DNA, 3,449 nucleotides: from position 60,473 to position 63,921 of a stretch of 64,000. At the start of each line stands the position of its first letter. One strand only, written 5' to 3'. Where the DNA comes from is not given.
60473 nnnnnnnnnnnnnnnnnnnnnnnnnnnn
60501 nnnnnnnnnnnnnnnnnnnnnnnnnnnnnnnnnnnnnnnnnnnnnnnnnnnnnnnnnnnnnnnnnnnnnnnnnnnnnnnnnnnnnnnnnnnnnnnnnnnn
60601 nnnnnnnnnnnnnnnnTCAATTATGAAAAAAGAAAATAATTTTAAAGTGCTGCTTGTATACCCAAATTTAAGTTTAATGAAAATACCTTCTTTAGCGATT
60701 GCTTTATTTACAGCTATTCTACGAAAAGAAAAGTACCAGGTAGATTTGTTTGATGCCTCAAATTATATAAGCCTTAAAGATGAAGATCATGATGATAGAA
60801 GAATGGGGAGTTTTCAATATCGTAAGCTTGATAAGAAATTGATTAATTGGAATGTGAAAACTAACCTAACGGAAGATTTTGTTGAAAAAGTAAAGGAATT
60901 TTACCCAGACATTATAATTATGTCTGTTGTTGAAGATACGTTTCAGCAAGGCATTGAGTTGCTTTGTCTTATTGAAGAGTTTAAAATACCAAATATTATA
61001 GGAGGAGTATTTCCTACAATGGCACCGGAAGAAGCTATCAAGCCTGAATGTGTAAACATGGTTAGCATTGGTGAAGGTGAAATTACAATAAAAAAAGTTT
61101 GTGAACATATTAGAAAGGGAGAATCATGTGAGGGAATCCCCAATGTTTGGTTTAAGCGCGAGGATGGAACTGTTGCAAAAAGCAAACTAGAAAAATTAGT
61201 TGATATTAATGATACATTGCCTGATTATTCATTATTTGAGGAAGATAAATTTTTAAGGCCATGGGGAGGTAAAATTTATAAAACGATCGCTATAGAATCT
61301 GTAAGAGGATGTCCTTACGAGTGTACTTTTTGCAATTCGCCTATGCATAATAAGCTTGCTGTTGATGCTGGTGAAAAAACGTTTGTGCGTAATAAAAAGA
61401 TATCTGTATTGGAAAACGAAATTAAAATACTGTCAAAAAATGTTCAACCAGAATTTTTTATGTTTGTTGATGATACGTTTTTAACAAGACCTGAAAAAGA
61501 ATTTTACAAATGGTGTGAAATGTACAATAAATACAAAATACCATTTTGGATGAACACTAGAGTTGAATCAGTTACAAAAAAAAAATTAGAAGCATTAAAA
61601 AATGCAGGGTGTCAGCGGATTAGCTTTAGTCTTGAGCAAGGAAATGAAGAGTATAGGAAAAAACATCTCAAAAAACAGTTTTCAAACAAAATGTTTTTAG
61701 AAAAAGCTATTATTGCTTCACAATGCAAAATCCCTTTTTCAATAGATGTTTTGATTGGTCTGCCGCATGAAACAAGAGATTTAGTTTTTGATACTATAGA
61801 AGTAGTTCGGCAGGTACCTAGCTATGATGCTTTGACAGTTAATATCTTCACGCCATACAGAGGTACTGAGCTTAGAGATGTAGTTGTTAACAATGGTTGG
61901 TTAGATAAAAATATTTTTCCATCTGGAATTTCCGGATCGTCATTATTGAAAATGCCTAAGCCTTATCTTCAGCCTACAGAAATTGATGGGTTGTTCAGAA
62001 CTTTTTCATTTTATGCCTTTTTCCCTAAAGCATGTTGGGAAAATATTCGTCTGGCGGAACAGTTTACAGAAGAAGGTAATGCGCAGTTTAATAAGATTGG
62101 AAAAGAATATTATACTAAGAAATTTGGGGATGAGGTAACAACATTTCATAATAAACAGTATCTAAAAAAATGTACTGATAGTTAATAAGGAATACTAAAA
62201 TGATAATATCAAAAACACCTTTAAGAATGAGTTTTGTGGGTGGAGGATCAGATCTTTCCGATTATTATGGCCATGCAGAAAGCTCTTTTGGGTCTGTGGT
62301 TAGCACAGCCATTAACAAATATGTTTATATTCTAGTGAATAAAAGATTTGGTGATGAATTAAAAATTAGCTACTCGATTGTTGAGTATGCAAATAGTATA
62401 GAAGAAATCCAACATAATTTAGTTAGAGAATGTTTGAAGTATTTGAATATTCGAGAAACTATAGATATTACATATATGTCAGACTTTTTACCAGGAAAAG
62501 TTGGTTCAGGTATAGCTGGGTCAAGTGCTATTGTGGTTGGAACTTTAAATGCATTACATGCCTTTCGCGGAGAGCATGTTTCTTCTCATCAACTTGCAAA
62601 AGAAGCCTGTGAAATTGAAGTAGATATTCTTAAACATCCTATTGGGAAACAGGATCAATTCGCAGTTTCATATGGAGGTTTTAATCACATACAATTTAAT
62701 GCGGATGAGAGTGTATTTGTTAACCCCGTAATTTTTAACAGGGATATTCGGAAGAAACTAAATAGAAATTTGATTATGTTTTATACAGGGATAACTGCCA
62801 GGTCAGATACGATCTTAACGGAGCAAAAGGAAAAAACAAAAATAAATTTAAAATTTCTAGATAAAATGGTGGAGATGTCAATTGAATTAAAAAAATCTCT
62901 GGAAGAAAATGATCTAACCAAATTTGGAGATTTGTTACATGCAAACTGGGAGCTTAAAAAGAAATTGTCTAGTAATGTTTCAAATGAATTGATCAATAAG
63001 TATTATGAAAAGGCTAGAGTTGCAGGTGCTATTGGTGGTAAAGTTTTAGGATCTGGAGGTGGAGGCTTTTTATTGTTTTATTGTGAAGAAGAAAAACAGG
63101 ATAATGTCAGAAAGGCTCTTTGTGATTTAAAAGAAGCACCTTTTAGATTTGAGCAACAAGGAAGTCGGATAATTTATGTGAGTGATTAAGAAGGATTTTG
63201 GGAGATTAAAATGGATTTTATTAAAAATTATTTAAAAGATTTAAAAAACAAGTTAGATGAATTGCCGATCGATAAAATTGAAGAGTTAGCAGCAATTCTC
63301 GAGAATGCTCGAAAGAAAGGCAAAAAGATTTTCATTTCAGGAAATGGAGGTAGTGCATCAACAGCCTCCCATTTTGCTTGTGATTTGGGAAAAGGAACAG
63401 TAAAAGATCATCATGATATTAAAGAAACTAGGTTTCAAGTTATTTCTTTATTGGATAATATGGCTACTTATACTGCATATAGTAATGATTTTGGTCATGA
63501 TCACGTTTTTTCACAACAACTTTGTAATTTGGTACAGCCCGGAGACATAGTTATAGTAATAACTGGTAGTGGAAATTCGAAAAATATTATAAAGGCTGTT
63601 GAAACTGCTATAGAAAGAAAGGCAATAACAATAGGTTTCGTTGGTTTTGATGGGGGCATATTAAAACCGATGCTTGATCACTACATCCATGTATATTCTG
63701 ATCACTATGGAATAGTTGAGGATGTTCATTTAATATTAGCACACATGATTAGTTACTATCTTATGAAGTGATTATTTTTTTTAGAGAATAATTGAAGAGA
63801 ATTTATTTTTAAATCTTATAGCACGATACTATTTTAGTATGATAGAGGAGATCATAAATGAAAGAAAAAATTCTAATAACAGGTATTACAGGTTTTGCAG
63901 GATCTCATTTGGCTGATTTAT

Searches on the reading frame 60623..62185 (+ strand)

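Call 22: search_protein_families(library=pfam, proteins=[window:60623-62185:+], max_evalue=0.0001)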
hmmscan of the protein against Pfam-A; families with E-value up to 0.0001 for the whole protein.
window:60623-62185:+ (520 aa): 2 families
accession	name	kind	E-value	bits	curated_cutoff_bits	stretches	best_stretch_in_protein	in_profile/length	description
PF04055.27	Radical_SAM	-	1.5e-17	64.8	29.5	1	225-393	2-164/166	Radical SAM superfamily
PF02310.24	B12-binding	-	3.9e-08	33.6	32.1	1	73-157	33-118/121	B12 binding domain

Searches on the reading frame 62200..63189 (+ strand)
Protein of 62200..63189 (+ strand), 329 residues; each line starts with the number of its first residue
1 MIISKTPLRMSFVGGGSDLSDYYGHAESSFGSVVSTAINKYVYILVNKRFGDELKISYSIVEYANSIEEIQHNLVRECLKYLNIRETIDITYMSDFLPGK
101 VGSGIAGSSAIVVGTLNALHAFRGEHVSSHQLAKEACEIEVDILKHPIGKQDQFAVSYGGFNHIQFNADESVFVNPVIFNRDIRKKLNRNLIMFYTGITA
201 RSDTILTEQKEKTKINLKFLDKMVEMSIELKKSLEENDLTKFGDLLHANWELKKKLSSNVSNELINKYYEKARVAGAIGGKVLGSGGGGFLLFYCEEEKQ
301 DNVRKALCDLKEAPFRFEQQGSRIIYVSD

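Call 22: search_protein_families(library=pfam, proteins=[window:62200-63189:+], max_evalue=0.0001)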
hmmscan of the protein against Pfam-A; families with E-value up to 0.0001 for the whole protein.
window:62200-63189:+ (329 aa): 2 families
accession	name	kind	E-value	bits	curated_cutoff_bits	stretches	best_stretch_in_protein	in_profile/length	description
PF00288.32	GHMP_kinases_N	-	1.2e-11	45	22.3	1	73-160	1-87/87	GHMP kinases N terminal domain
PF08544.19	GHMP_kinases_C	-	2.3e-11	44.4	21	1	231-309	2-81/85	GHMP kinases C terminal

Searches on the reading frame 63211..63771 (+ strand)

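Call 22: search_protein_families(library=pfam, proteins=[window:63211-63771:+], max_evalue=0.0001)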
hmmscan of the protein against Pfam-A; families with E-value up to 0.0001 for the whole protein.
window:63211-63771:+ (186 aa): 2 families
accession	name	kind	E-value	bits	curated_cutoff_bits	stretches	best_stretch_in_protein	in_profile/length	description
PF13580.11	SIS_2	-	1.5e-16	61.1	27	1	8-144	6-137/138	SIS domain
PF01380.27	SIS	-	6.3e-11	42.6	25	1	90-164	33-107/131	SIS domain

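Call 23: search_protein_families(library=ncbifam, proteins=[window:63211-63771:+], max_evalue=0.00001)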
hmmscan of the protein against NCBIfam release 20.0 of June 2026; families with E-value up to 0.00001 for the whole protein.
window:63211-63771:+ (186 aa): 8 families
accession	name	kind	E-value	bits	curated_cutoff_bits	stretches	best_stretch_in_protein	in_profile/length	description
TIGR00441.1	gmhA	equivalog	8.9e-31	107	209.45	1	29-180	3-149/154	D-sedoheptulose 7-phosphate isomerase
NF010546.0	PRK13936.1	equivalog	4.1e-29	101.7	276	1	14-180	20-184/197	phosphoheptose isomerase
NF001628.0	PRK00414.1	equivalog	2.5e-25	89.2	265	1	16-180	23-182/192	D-sedoheptulose 7-phosphate isomerase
NF010547.0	PRK13938.1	equivalog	2.6e-22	79.4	320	1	34-183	42-186/196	D-sedoheptulose 7-phosphate isomerase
NF008138.0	PRK10886.1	equivalog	2.9e-22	79.4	352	1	21-175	25-177/196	DnaA initiator-associating protein DiaA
TIGR03127.2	RuMP_HxlB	equivalog_domain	3.4e-07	30.3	160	0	99-139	61-101/178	6-phospho-3-hexuloisomerase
NF041755.1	RuMP_HxlAB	equivalog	4.6e-07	29.1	500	0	108-156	286-334/391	bifunctional 3-hexulose-6-phosphate synthase/6-phospho-3-hexuloisomerase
NF040776.2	AlsR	equivalog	9.6e-06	24.7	400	0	105-141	171-207/279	transcriptional repressor AlsR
